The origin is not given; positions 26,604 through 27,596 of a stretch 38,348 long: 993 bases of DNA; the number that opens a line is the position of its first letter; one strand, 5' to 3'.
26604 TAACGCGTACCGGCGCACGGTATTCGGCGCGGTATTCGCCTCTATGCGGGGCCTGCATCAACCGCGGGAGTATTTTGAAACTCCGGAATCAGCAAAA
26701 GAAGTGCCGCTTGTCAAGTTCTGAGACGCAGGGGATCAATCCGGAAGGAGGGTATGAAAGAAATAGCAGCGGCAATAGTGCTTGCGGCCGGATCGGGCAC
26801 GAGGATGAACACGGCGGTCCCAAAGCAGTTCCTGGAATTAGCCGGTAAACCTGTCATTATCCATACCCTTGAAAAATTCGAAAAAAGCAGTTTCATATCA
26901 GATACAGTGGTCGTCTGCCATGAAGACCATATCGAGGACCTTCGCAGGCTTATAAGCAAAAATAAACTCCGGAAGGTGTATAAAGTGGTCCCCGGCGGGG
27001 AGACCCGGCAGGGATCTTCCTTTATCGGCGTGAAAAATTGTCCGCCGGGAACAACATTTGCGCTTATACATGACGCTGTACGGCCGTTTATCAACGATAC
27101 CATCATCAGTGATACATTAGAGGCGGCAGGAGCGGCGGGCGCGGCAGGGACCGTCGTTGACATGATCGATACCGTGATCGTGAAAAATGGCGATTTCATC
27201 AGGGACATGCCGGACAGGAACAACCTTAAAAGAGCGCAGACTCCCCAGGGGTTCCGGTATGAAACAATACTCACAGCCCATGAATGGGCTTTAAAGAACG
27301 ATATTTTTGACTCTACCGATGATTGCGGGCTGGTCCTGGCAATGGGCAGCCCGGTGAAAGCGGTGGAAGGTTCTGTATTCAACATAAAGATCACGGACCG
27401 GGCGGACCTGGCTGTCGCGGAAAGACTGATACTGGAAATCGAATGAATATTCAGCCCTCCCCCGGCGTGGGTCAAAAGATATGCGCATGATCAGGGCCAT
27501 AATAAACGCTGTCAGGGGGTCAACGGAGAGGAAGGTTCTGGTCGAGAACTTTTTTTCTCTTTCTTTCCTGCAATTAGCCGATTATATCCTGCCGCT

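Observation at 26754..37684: Teichoic-acid-style phospho-alcohol glycopolymer locus that does not match a canonical WTA/LTA/capsule layout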

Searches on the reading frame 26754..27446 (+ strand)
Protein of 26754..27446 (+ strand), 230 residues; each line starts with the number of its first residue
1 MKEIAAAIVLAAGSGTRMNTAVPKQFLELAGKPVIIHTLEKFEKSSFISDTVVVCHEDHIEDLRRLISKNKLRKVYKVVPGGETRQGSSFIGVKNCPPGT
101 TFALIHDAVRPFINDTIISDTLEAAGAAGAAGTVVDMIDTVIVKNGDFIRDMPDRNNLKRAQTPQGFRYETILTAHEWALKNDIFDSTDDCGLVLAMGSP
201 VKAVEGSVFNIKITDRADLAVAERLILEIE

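Call 3: search_protein_families(library=pfam, proteins=[window:26754-27446:+], max_evalue=0.001)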
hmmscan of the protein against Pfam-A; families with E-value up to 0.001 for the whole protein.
window:26754-27446:+ (230 aa): 3 families
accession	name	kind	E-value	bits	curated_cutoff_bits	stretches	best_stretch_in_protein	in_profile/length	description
PF01128.25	IspD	-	5e-52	177.3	27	1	6-225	2-218/221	2-C-methyl-D-erythritol 4-phosphate cytidylyltransferase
PF12804.13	NTP_transf_3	-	2.8e-12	47.5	27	1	7-134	1-120/160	MobA-like NTP transferase domain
PF00483.29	NTP_transferase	-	3.9e-06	27.1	21.2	1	7-74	2-72/245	Nucleotidyl transferase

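Call 5: search_protein_families(library=ncbifam, proteins=[window:26754-27446:+], max_evalue=0.001)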
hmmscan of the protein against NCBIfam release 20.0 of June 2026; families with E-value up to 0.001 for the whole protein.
window:26754-27446:+ (230 aa): 30 families (the best 25 are shown)
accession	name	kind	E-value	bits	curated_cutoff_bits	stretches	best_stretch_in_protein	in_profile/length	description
TIGR00453.1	ispD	equivalog_domain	1.8e-61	207.4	181.3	1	7-225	2-218/219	2-C-methyl-D-erythritol 4-phosphate cytidylyltransferase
NF001186.0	PRK00155.2-3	equivalog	1.1e-53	182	253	1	5-226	5-222/224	2-C-methyl-D-erythritol 4-phosphate cytidylyltransferase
NF001183.0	PRK00155.1-3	subfamily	7.2e-51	172.8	166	1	7-227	4-232/237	D-ribitol-5-phosphate cytidylyltransferase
NF009924.0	PRK13385.1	subfamily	1.2e-48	165.7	342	1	6-226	4-223/230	2-C-methyl-D-erythritol 4-phosphate cytidylyltransferase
NF006899.0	PRK09382.1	equivalog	1.7e-45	155.8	417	1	5-224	7-218/387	bifunctional 2-C-methyl-D-erythritol 4-phosphate cytidylyltransferase/2-C-methyl-D-erythritol 2,4-cyclodiphosphate synthase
NF010933.0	PRK14353.1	equivalog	1.5e-10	40.3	505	1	4-70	5-69/453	bifunctional UDP-N-acetylglucosamine diphosphorylase/glucosamine-1-phosphate N-acetyltransferase GlmU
TIGR01173.1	glmU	equivalog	2.2e-09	36.7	366.85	1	6-77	2-71/452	bifunctional UDP-N-acetylglucosamine diphosphorylase/glucosamine-1-phosphate N-acetyltransferase GlmU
NF010932.0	PRK14352.1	equivalog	1.3e-08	33.9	611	1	3-146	5-147/488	bifunctional UDP-N-acetylglucosamine diphosphorylase/glucosamine-1-phosphate N-acetyltransferase GlmU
NF041135.1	IPPtranDIPPsyn_Thcocales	equivalog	1.4e-08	34.2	580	1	6-94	2-88/419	bifunctional L-myo-inositol-1-phosphate cytidylyltransferase/CDP-L-myo-inositol myo-inositolphosphotransferase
NF010939.0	PRK14359.1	equivalog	1.8e-08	33.4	592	1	7-69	5-64/430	bifunctional UDP-N-acetylglucosamine diphosphorylase/glucosamine-1-phosphate N-acetyltransferase GlmU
TIGR03992.1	Arch_glmU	subfamily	5.5e-08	32.1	292.1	1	6-61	2-61/393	bifunctional sugar-1-phosphate nucleotidylyltransferase/acetyltransferase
TIGR03310.1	matur_MocA_YgfJ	equivalog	6.8e-08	32.7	186.45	1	7-123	2-113/188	molybdenum cofactor cytidylyltransferase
NF010935.0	PRK14355.1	equivalog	7.1e-08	31.5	718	1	4-58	3-57/459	bifunctional UDP-N-acetylglucosamine diphosphorylase/glucosamine-1-phosphate N-acetyltransferase GlmU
NF010934.1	PRK14354.1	equivalog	1.2e-07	30.6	450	1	7-58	2-53/447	bifunctional UDP-N-acetylglucosamine diphosphorylase/glucosamine-1-phosphate N-acetyltransferase GlmU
NF041313.1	UDPGP_AglF_Halo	equivalog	1.2e-06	28.2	400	1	7-57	3-56/234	UTP--glucose-1-phosphate uridylyltransferase AglF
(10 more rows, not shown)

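Call 14: search_solved_structures(query=window:26754-27443:+, max_evalue=0.00001)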
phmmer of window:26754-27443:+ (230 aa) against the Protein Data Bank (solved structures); distinct sequences matched with E-value up to 0.00001: 30.
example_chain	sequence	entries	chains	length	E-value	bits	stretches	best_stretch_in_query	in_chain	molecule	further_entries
3f1c_A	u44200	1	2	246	4.1e-36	127.8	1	7-228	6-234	Putative 2-C-methyl-D-erythritol 4-phosphate cytidylyltransferase 2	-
4jis_A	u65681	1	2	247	1.3e-33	119.7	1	7-227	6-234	ribitol-5-phosphate cytidylyltransferase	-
2vsh_A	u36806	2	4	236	2.4e-32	115.5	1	7-226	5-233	2-C-METHYL-D-ERYTHRITOL 4-PHOSPHATE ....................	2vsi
6xhp_A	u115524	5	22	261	6.9e-32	114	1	7-226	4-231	Ribitol-5-phosphate cytidylyltransferase 1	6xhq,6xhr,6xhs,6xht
5ddt_A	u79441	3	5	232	6.9e-32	114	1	8-225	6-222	2-C-methyl-D-erythritol 4-phosphate cytidylyltransferase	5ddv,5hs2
1w77_A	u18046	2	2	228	2.6e-26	95.8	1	4-228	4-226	2C-METHYL-D-ERYTHRITOL 4-PHOSPHATE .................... | 2-C-methyl-D-erythritol 4-phosphate cytidylyltransferase, chloroplastic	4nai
2yc3_A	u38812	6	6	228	3.2e-26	95.5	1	4-228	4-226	2-C-METHYL-D-ERYTHRITOL 4-PHOSPHATE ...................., CHLOROPLASTIC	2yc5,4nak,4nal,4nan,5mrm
2ycm_A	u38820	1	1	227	4.9e-26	94.9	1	6-228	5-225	2-C-METHYL-D-ERYTHRITOL 4-PHOSPHATE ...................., CHLOROPLASTIC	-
1vpa_A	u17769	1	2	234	6.5e-26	94.5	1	6-225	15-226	2-C-methyl-D-erythritol 4-phosphate cytidylyltransferase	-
5mrn_A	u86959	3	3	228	1.1e-25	93.8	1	4-228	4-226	2-C-methyl-D-erythritol 4-phosphate cytidylyltransferase, chloroplastic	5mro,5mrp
4kt7_A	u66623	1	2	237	3.6e-25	92.1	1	5-223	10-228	2-C-methyl-D-erythritol 4-phosphate cytidylyltransferase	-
4cvh_A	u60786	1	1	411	3.7e-25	92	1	4-228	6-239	ISOPRENOID SYNTHASE DOMAIN-CONTAINING PROTEIN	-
5mrq_A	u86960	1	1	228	4.2e-25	91.8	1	4-228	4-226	2-C-methyl-D-erythritol 4-phosphate cytidylyltransferase, chloroplastic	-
7kmw_A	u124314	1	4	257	2.6e-23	86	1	5-226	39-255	2-C-methyl-D-erythritol 4-phosphate cytidylyltransferase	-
2px7_A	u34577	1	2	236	1.5e-22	83.5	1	6-225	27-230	2-C-methyl-D-erythritol 4-phosphate cytidylyltransferase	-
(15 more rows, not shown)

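Call 17: find_homologous_proteins(query=window:26754-27443:+, max_evalue=1e-10)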
Query window:26754-27443:+ (230 aa): 6484 proteins with E <= 1e-10 among 8000 candidates; the best 120 are listed.
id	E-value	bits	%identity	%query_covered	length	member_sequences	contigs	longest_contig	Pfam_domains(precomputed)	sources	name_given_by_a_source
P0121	3.2e-146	503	100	100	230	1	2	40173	PF00483.30,PF01128.26,PF12804.14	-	-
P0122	5.3e-93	329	65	98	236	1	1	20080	PF01128.26,PF12804.14,PF02348.26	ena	-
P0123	5.7e-93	328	69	92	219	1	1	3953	PF01128.26,PF12804.14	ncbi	ncbi:2-C-methyl-D-erythritol 4-phosphate cytidylyltransferase, partial [Candidatus Omnitrophota bact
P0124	1.7e-92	327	65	100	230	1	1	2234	PF01128.26,PF12804.14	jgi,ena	-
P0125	1.6e-91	324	68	98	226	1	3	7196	PF01128.26,PF12804.14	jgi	-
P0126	3.6e-90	319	64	98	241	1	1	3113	PF01128.26,PF12804.14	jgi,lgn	jgi:2-C-methyl-D-erythritol 4-phosphate cytidylyltransferase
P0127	1.4e-89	317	63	97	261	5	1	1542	PF01128.26,PF12804.14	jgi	-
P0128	2.5e-89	317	64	96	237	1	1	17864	PF00483.30,PF01128.26,PF12804.14,PF02348.26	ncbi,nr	ncbi:MAG: 2-C-methyl-D-erythritol 4-phosphate cytidylyltransferase [Candidatus Omnitrophota bacteriu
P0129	1.9e-87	310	63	98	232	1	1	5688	PF00483.30,PF01128.26,PF12804.14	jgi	jgi:2-C-methyl-D-erythritol 4-phosphate cytidylyltransferase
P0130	2.1e-85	304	63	97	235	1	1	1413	PF00483.30,PF01128.26,PF12804.14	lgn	-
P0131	2.4e-85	304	62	98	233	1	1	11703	PF01128.26,PF12804.14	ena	-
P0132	5.5e-83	296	60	98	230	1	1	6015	PF00483.30,PF01128.26,PF12804.14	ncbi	ncbi:MAG: 2-C-methyl-D-erythritol 4-phosphate cytidylyltransferase [Candidatus Omnitrophota bacteriu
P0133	2.1e-82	294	59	99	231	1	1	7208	PF01128.26,PF12804.14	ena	-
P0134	2.7e-82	294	61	95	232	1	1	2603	PF00483.30,PF01128.26,PF12804.14,PF02348.26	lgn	-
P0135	4.4e-81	290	57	98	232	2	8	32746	PF00483.30,PF01128.26,PF12804.14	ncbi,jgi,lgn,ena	-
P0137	9.2e-79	282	59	96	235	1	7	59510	PF01128.26,PF12804.14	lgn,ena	-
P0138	1.8e-76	275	59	94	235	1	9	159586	PF01128.26,PF12804.14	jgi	-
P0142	1.2e-72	262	55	96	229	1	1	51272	PF01128.26,PF12804.14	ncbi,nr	ncbi:MAG: 2-C-methyl-D-erythritol 4-phosphate cytidylyltransferase [Candidatus Omnitrophica bacteriu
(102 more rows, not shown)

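Call 18: find_encoding_contigs(protein=P0138, flank=8000, max_places=1)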
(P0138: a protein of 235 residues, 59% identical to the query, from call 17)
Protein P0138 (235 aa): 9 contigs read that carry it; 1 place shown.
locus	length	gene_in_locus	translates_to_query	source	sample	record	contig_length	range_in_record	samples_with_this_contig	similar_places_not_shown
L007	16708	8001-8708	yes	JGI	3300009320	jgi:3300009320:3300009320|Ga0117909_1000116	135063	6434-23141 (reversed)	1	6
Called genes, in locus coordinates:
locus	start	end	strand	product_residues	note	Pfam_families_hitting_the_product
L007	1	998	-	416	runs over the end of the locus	PF02638:GHL10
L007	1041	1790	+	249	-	PF00072:Response_reg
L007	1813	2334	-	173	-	PF00156:Pribosyltran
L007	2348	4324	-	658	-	PF03030:H_PPase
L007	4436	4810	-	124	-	PF00072:Response_reg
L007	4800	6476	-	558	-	PF00497:SBP_bac_3, PF00512:HisKA, PF02518:HATPase_c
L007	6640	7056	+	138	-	PF00892:EamA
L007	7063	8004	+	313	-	PF26233:NicX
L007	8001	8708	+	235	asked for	PF01128:IspD, PF12804:NTP_transf_3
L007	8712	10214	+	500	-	PF01943:Polysacc_synt, PF13440:Polysacc_synt_3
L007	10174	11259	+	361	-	PF04230:PS_pyruv_trans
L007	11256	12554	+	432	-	PF13237:Fer4_10, PF14697:Fer4_21, PF00037:Fer4 (weak), PF12838:Fer4_7, PF13187:Fer4_9 (weak), PF00037:Fer4 (weak), PF04422:FrhB_FdhB_N, PF04432:FrhB_FdhB_C, +3 more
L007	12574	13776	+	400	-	PF13439:Glyco_transf_4, PF13579:Glyco_trans_4_4, PF20706:GT4-conflict, PF00534:Glycos_transf_1, PF13524:Glyco_trans_1_2, PF13692:Glyco_trans_1_4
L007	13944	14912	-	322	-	PF00535:Glycos_transf_2, PF10111:Glyco_tranf_2_2, PF13641:Glyco_tranf_2_3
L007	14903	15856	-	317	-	PF00535:Glycos_transf_2, PF10111:Glyco_tranf_2_2, PF13641:Glyco_tranf_2_3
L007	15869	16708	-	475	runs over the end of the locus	PF13231:PMT_2 (weak), PF02366:PMT (weak)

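Call 19: find_encoding_contigs(protein=P0137, flank=8000, max_places=1)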
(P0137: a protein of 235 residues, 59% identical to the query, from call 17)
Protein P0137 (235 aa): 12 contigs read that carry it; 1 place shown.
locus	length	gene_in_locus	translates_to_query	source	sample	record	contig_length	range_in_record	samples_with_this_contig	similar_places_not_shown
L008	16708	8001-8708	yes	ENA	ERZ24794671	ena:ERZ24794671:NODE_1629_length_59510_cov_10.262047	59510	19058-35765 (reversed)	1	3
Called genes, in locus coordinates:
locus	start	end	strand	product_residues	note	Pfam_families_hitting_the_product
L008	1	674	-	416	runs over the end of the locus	PF02638:GHL10, PF13200:DUF4015 (weak)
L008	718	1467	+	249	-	PF00072:Response_reg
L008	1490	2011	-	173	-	PF00156:Pribosyltran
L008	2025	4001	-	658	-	PF03030:H_PPase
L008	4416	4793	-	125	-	PF00072:Response_reg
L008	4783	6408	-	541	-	PF00497:SBP_bac_3, PF00512:HisKA, PF02518:HATPase_c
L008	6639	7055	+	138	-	PF00892:EamA, PF06800:Sugar_transport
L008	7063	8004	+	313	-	PF26233:NicX, PF02073:Peptidase_M29 (weak)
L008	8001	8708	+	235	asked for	PF01128:IspD, PF12804:NTP_transf_3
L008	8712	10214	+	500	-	PF01943:Polysacc_synt, PF13440:Polysacc_synt_3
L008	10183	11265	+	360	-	PF04230:PS_pyruv_trans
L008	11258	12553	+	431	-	PF12797:Fer4_2 (faint), PF13237:Fer4_10 (weak), PF14697:Fer4_21, PF12838:Fer4_7, PF13187:Fer4_9, PF00037:Fer4 (weak), PF04422:FrhB_FdhB_N, PF04432:FrhB_FdhB_C, +3 more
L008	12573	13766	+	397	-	PF13439:Glyco_transf_4, PF13579:Glyco_trans_4_4 (faint), PF20706:GT4-conflict, PF00534:Glycos_transf_1, PF13524:Glyco_trans_1_2, PF13692:Glyco_trans_1_4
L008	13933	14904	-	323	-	PF00535:Glycos_transf_2, PF10111:Glyco_tranf_2_2, PF13641:Glyco_tranf_2_3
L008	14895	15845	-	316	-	PF00535:Glycos_transf_2, PF10111:Glyco_tranf_2_2, PF13641:Glyco_tranf_2_3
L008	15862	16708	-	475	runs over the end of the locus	PF13231:PMT_2, PF02366:PMT (weak)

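Call 20: find_encoding_contigs(protein=P0122, flank=8000, max_places=1)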
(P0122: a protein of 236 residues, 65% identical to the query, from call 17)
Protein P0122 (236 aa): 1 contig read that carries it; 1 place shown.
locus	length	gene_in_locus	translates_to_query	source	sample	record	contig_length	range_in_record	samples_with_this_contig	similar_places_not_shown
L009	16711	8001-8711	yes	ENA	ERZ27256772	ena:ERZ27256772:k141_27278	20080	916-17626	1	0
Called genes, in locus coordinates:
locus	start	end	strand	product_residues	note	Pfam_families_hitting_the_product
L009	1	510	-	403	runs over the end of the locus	PF02638:GHL10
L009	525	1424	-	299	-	PF13365:Trypsin_2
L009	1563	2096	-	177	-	PF00156:Pribosyltran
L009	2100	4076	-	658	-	PF03030:H_PPase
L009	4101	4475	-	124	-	PF00072:Response_reg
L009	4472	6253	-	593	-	PF00497:SBP_bac_3, PF00512:HisKA, PF02518:HATPase_c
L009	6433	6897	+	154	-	-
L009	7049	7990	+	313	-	PF26233:NicX, PF02073:Peptidase_M29 (weak)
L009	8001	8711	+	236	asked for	PF01128:IspD, PF02348:CTP_transf_3 (weak), PF12804:NTP_transf_3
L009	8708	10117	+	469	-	PF02366:PMT, PF13231:PMT_2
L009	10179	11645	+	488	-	PF01943:Polysacc_synt, PF13440:Polysacc_synt_3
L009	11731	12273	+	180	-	PF13489:Methyltransf_23, PF13847:Methyltransf_31, PF08241:Methyltransf_11, PF08242:Methyltransf_12 (weak), PF13649:Methyltransf_25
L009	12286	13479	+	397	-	PF13439:Glyco_transf_4, PF20706:GT4-conflict, PF00534:Glycos_transf_1, PF13692:Glyco_trans_1_4, PF13524:Glyco_trans_1_2 (weak)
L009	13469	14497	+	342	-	PF00535:Glycos_transf_2, PF13641:Glyco_tranf_2_3 (weak)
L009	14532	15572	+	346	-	PF00534:Glycos_transf_1, PF13692:Glyco_trans_1_4, PF13524:Glyco_trans_1_2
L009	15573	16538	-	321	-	PF00535:Glycos_transf_2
